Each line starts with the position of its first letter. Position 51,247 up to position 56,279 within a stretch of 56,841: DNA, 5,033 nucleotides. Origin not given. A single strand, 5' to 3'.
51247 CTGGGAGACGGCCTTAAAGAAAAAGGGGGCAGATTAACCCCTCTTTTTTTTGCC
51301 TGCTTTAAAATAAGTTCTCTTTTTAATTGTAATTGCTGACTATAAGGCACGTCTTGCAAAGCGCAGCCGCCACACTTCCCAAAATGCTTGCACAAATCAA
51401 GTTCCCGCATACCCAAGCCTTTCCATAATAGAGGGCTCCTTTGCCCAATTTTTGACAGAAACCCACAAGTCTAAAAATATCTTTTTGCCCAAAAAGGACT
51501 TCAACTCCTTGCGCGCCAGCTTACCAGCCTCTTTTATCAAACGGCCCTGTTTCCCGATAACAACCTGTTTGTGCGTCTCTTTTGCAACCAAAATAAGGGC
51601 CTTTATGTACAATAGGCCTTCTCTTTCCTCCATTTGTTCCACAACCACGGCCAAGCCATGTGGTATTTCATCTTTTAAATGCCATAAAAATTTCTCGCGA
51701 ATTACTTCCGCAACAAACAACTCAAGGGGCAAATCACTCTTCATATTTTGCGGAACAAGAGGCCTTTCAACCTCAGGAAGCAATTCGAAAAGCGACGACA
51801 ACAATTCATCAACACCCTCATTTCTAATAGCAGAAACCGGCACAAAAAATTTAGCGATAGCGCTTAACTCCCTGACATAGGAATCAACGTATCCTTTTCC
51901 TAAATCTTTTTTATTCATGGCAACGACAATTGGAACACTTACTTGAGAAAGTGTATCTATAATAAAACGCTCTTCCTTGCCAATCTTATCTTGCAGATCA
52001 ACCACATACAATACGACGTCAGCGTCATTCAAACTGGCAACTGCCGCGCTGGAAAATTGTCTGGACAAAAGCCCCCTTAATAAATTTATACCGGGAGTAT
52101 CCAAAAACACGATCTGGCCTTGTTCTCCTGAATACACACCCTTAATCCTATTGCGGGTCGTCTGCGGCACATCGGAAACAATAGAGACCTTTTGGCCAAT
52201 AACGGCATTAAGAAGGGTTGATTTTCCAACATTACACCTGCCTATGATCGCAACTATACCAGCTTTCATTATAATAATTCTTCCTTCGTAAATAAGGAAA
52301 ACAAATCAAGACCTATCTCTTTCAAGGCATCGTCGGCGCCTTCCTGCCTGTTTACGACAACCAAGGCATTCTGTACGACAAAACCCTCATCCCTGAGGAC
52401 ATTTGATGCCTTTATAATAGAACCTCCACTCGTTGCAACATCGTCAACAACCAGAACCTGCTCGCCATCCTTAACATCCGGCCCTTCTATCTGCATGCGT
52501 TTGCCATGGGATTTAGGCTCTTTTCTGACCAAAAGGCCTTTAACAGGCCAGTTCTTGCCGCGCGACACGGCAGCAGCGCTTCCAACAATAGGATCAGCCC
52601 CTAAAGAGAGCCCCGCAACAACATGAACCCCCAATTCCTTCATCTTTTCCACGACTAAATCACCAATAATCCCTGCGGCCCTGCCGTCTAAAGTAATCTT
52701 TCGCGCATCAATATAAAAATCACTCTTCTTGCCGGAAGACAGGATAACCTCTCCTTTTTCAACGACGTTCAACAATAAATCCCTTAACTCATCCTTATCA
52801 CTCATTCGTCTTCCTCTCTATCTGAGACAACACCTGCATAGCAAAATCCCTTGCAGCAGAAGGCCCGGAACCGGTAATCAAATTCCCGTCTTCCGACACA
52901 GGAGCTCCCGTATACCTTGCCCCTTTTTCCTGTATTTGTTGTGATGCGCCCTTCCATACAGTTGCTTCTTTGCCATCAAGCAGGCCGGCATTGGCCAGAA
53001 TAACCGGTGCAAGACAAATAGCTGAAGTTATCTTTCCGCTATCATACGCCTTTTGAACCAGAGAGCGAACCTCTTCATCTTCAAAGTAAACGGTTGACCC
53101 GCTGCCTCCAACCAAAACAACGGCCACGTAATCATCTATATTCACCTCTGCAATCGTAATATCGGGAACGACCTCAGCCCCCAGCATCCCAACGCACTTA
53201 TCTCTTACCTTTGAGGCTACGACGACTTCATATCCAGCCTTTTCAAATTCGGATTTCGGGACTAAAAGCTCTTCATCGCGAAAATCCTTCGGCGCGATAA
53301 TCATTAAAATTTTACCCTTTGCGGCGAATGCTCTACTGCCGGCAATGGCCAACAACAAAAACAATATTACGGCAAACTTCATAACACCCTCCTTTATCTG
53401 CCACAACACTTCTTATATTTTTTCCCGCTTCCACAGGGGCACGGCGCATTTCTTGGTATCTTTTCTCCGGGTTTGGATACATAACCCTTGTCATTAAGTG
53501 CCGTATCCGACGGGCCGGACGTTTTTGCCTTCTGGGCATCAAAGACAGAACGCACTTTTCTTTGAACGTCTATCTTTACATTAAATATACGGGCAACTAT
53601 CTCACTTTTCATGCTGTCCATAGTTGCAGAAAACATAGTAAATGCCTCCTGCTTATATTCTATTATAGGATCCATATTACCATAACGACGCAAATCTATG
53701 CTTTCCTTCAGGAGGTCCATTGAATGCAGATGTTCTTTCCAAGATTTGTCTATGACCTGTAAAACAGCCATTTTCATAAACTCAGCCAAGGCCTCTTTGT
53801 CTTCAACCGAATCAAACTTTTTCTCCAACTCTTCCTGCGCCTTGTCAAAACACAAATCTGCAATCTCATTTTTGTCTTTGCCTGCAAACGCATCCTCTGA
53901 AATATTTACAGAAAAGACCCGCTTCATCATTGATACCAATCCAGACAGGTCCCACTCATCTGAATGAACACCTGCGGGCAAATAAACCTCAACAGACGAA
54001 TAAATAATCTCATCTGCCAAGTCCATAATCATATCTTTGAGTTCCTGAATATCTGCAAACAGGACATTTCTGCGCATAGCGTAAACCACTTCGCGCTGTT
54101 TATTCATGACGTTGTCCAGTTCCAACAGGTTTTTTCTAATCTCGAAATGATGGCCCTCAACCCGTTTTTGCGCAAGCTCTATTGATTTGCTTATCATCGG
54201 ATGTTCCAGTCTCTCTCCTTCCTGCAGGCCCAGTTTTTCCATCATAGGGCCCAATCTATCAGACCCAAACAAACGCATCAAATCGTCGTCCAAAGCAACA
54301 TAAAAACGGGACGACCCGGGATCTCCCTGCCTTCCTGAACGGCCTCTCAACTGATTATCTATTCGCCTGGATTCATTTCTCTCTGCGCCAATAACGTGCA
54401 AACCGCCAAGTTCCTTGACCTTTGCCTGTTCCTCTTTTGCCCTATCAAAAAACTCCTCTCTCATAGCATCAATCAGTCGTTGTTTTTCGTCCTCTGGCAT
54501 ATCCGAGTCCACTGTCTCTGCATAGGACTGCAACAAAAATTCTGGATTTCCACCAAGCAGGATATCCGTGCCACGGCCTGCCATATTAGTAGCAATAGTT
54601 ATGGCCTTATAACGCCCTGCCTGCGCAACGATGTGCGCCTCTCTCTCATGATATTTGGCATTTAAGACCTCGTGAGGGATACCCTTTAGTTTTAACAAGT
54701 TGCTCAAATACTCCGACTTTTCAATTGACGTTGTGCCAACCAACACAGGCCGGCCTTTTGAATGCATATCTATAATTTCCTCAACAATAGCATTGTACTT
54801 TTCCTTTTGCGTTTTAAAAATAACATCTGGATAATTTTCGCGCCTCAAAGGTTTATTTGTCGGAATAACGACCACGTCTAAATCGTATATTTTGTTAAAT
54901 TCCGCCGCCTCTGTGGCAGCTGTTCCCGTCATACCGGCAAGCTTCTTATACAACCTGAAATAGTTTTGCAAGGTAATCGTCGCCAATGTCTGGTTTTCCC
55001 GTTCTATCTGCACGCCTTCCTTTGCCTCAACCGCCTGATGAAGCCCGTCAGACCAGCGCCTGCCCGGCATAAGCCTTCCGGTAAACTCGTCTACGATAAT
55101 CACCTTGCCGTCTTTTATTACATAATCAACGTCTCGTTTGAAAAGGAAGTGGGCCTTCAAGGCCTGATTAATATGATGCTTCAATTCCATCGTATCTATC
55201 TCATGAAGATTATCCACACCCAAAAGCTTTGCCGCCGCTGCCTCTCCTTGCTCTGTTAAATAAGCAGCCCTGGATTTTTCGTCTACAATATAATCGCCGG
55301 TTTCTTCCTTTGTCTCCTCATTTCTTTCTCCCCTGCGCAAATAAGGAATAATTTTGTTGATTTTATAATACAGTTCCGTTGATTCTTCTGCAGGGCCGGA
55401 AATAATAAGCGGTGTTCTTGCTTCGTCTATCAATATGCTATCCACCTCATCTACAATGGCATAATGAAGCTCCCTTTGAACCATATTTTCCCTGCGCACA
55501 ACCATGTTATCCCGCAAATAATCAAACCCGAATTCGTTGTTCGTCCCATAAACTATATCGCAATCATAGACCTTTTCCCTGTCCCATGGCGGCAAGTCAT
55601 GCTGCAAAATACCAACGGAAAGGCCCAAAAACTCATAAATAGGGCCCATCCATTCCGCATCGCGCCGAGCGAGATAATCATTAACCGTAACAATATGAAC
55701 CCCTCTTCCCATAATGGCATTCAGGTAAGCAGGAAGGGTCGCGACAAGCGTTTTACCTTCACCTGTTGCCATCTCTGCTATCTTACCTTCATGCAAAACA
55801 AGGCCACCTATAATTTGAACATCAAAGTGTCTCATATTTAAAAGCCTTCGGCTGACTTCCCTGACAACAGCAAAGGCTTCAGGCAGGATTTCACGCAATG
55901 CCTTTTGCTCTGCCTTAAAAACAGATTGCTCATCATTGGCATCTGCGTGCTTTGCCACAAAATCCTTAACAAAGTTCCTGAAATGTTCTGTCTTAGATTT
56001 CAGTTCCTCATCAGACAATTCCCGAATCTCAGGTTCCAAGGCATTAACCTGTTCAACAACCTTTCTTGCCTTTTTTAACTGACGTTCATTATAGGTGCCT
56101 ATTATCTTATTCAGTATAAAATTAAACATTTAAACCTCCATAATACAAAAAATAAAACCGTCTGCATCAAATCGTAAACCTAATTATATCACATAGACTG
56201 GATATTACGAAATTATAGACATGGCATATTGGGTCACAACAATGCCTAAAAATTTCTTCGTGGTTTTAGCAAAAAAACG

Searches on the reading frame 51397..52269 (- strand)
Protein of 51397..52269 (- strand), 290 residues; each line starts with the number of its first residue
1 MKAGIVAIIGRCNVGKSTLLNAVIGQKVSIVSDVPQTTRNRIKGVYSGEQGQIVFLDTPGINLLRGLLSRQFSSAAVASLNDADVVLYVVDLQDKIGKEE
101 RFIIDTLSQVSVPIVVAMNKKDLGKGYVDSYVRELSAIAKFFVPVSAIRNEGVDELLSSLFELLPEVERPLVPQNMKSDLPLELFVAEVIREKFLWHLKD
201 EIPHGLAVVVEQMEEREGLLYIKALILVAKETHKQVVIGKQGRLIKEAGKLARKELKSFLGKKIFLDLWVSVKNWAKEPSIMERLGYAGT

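Call 118: search_protein_families(library=pfam, proteins=[window:51397-52269:-], max_evalue=0.001)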
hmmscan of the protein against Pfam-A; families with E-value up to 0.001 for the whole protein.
window:51397-52269:- (290 aa): 9 families
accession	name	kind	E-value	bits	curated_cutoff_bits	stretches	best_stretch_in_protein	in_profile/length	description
PF01926.29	MMR_HSR1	-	6.8e-26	91.1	21.9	1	6-120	2-113/113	50S ribosome-binding GTPase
PF07650.23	KH_2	-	1.7e-16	60.2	22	1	201-275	1-77/78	KH domain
PF00009.33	GTP_EFTU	-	1.2e-13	51.6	26.5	1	47-165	65-187/188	Elongation factor Tu GTP binding domain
PF02421.24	FeoB_N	-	6.3e-13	49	27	1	6-158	3-154/156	Ferrous iron transport protein B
PF00350.29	Dynamin_N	-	5e-09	36.8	27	1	6-39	1-34/168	Dynamin family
PF04548.22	AIG1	-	4.2e-08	33.2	27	1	8-134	5-140/212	AIG1 family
PF03193.22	RsgA_GTPase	-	4.2e-07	30.4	30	1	3-62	106-169/174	RsgA GTPase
PF10662.15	PduV-EutP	-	0.00053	20.2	21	0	6-160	4-141/143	Ethanolamine utilisation - propanediol utilisation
PF00071.28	Ras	-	0.00061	19.9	21.6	1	6-162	2-158/162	Ras family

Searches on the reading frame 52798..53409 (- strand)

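Call 118: search_protein_families(library=pfam, proteins=[window:52798-53409:-], max_evalue=0.001)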
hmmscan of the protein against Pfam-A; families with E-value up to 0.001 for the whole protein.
window:52798-53409:- (203 aa): 1 family
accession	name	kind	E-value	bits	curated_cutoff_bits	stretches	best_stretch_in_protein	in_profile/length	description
PF01965.30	DJ-1_PfpI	-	7.1e-42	143.5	26.6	1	33-195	2-164/165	DJ-1/PfpI family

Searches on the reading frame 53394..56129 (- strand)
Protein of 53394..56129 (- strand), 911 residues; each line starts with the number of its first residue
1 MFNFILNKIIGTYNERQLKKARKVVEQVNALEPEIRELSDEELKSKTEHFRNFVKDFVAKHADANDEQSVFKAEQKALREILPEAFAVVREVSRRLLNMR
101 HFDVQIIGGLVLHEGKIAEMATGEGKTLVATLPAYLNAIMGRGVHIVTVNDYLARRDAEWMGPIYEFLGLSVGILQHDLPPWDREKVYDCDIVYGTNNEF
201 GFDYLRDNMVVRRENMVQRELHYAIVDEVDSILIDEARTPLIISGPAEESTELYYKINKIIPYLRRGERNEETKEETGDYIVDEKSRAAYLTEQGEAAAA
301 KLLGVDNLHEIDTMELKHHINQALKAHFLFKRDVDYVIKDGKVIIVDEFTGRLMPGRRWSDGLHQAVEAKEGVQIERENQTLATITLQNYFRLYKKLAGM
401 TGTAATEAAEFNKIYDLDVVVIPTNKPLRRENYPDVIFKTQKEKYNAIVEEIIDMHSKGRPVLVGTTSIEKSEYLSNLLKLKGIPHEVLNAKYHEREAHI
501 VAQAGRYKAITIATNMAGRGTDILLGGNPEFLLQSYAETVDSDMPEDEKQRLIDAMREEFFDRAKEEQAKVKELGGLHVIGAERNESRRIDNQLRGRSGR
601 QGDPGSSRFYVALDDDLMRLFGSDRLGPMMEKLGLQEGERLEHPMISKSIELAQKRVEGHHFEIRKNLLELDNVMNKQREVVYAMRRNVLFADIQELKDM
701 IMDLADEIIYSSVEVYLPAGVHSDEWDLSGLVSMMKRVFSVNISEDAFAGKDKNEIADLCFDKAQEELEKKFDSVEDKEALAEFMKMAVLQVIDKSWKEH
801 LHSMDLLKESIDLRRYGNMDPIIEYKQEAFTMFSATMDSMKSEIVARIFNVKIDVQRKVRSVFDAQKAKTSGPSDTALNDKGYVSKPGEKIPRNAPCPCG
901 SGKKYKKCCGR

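Call 27: search_protein_families(library=pfam, proteins=[window:53394-56129:-])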
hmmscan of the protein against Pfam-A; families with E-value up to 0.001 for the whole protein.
window:53394-56129:- (911 aa): 7 families
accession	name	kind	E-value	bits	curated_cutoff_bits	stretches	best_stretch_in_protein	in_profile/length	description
PF07517.20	SecA_DEAD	-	2.2e-131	437.9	24.6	1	7-412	2-290/290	SecA DEAD-like domain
PF21090.3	P-loop_SecA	-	3.4e-91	304.9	27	1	427-638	1-205/205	SecA P-loop domain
PF07516.18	SecA_SW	-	1.3e-59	202.1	26.7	1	641-852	2-200/200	SecA Wing and Scaffold domain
PF01043.26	SecA_PP_bind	-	1.5e-41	141.9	23.5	1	250-368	2-110/110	SecA preprotein cross-linking domain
PF02810.21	SEC-C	-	2e-09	37.6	20.4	1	893-911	1-19/19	SEC-C motif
PF00270.35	DEAD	-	4.2e-07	30.3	26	1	117-234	18-131/167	DEAD/DEAH box helicase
PF00271.37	Helicase_C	-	0.00024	21.8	23.5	0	444-523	2-81/110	Helicase conserved C-terminal domain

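Call 95: list_cluster_members(proteins=[window:53394-56129:-, window:2677-4668:-, window:4678-5718:-, window:1278-2666:-, window:6875-9772:-, window:9776-11074:-, window:13384-15129:-, window:15132-16880:-, window:47279-48316:-, window:25382-27118:-])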
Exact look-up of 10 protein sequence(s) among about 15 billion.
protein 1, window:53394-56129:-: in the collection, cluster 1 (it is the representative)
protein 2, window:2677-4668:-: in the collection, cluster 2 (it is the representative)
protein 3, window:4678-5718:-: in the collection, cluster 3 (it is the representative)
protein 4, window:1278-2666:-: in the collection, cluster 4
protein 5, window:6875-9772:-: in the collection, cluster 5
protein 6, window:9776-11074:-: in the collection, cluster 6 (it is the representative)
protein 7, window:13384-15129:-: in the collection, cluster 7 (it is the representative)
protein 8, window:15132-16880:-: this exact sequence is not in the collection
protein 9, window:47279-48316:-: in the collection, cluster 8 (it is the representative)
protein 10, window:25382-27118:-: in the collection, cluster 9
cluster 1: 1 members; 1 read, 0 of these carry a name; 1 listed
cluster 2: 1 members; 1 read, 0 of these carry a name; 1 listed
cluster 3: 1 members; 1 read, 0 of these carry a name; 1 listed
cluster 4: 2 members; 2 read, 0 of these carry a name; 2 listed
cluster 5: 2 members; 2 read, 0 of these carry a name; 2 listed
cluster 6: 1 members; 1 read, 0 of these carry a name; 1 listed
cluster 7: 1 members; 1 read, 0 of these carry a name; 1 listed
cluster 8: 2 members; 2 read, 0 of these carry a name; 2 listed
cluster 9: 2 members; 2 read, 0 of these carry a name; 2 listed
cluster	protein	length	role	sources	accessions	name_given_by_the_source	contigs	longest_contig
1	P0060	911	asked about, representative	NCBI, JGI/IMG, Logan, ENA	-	-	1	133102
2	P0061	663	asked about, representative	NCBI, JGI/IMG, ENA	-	-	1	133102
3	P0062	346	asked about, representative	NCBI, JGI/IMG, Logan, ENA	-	-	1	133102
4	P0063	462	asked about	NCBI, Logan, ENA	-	-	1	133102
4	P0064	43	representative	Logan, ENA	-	-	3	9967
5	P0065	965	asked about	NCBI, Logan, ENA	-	-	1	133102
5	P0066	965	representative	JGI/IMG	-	-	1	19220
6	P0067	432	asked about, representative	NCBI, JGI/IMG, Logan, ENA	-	-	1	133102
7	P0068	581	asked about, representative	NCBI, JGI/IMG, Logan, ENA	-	-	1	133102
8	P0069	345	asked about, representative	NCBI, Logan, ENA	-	-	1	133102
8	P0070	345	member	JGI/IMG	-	-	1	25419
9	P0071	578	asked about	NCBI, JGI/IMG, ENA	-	-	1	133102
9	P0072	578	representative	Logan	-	-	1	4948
